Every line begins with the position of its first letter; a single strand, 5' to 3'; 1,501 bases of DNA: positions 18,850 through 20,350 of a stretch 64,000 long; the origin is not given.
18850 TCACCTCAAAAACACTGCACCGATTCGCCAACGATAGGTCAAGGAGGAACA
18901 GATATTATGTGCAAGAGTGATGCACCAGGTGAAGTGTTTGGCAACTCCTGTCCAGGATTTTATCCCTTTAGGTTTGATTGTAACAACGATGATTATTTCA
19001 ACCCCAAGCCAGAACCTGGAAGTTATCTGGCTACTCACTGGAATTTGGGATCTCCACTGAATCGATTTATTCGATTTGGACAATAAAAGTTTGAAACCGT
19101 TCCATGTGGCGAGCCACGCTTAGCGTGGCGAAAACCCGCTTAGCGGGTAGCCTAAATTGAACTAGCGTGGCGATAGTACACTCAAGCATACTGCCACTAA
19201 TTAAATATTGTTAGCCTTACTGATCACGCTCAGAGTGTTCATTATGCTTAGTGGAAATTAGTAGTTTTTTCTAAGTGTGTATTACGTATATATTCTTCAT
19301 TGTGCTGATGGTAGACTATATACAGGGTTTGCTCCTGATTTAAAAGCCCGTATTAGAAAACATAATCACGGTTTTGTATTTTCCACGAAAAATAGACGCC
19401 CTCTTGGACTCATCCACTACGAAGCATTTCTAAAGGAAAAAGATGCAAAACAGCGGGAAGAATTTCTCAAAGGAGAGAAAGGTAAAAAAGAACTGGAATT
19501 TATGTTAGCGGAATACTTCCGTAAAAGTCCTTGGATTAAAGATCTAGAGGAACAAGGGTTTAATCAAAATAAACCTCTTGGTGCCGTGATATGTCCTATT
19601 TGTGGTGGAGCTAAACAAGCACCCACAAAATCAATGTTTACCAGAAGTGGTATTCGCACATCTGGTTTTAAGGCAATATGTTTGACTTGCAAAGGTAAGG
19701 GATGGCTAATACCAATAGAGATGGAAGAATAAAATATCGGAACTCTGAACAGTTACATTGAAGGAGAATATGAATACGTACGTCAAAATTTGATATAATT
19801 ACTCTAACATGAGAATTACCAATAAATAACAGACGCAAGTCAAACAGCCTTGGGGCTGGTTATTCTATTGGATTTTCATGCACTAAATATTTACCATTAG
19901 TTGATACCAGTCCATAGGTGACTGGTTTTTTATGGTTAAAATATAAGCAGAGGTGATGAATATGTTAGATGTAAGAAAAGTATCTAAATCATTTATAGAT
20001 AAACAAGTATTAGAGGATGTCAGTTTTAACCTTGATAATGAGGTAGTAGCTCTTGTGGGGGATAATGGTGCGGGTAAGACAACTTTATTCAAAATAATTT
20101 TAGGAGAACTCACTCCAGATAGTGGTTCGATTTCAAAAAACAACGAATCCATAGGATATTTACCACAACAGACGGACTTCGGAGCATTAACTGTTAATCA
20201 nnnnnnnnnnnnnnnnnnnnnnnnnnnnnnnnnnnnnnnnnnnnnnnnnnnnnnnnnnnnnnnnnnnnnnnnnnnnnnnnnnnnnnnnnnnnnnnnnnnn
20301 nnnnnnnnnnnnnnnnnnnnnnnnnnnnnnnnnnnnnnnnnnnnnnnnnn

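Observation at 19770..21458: ABC-F ATPase preceded by promoter, SD-led mini-uORFs and a terminator abutting the start codon: candidate ribosome-sensing attenuator (ARE-type resistance?)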

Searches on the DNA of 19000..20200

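Call 7: search_rna_families(source=window, start=19000, end=20200, threshold=evalue, max_evalue=10)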
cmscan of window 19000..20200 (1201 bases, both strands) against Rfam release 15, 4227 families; matches with E-value up to 10: 2.
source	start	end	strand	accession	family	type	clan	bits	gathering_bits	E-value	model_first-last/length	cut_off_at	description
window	19199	19259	+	RF00479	snosnR71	Gene; snRNA; snoRNA; CD-box;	CL00051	18.5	60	6.8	1-97/97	no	Small nucleolar RNA snR71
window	19169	19274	+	RF02079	STnc180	Gene; sRNA;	-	13.8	50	7.9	1-208/208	no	Enterobacterial sRNA STnc180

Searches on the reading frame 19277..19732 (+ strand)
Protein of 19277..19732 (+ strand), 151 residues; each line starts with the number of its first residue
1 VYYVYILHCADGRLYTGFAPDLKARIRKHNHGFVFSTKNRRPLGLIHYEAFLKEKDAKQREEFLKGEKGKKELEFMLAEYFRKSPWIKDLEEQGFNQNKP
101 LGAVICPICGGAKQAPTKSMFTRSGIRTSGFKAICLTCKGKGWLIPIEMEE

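Call 4: search_protein_families(library=ncbifam, proteins=[window:19277-19732:+], max_evalue=0.001)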
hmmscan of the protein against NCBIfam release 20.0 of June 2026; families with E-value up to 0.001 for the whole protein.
window:19277-19732:+ (151 aa): 0 families

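Call 5: search_protein_families(library=pfam, proteins=[window:19277-19732:+], max_evalue=0.001)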
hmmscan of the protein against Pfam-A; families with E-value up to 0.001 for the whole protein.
window:19277-19732:+ (151 aa): 1 family
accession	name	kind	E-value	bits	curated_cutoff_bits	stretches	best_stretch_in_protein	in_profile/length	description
PF01541.30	GIY-YIG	-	8.8e-13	48.8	22.6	1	1-70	1-74/78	GIY-YIG catalytic domain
